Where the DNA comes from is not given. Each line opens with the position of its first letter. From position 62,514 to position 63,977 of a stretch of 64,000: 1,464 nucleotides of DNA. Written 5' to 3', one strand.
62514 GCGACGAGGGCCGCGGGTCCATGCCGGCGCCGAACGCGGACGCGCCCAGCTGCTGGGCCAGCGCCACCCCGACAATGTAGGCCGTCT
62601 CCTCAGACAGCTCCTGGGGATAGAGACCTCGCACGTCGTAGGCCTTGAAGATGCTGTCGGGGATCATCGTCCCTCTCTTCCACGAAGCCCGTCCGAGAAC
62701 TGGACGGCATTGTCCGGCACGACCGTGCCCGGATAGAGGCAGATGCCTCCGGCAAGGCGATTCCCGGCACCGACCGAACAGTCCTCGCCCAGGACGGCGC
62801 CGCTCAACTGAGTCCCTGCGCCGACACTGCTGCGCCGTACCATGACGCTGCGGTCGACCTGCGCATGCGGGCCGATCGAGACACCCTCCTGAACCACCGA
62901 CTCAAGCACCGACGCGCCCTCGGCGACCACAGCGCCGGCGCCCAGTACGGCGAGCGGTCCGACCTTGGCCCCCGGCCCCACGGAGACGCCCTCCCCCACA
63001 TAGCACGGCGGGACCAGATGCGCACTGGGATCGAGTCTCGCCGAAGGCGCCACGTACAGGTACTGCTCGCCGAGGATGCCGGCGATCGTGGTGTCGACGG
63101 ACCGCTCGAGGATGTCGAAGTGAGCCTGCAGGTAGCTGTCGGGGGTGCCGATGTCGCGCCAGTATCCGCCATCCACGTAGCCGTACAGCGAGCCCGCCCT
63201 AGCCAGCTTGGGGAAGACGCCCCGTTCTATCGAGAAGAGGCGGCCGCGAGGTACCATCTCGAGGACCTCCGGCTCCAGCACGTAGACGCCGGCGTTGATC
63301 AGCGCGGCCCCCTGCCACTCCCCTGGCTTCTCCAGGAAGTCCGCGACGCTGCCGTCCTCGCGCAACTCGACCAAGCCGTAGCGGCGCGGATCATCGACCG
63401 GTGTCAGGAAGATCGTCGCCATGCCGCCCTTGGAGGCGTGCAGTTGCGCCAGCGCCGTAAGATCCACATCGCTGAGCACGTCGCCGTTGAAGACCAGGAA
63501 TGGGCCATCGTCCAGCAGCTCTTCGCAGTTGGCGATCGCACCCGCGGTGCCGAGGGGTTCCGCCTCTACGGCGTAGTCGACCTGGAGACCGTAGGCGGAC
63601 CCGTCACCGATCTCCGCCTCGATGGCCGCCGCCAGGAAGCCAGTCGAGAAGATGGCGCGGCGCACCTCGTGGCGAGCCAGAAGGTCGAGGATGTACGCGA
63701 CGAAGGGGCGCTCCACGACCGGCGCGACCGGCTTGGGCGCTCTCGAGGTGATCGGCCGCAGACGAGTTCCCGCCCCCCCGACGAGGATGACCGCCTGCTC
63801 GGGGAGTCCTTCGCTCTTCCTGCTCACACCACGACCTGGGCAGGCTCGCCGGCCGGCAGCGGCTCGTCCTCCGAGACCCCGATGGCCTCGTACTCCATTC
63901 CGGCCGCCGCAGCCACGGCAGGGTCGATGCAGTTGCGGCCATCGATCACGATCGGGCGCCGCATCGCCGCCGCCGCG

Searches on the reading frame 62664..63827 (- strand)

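Call 12: search_protein_families(library=pfam, proteins=[window:62664-63827:-], max_evalue=0.00001)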
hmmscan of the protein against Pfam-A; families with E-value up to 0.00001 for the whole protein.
window:62664-63827:- (387 aa): 5 families
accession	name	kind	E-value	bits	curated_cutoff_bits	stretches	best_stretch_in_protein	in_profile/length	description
PF00483.29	NTP_transferase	-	8.9e-50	170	21.2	1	12-240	2-243/245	Nucleotidyl transferase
PF25084.1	LbH_EIF2B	-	2.7e-11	43.9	54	1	275-373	4-102/105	EIF2B subunit epsilon LbH domain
PF00132.30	Hexapep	-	1.8e-10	40.5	27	0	262-290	7-35/36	Bacterial transferase hexapeptide (six repeats)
PF24894.1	Hexapep_GlmU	-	3.4e-07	30.7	23.3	1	297-356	22-81/104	GlmU-like, C-terminal hexapeptide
PF12804.13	NTP_transf_3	-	6.2e-06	26.9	27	1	12-128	1-109/160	MobA-like NTP transferase domain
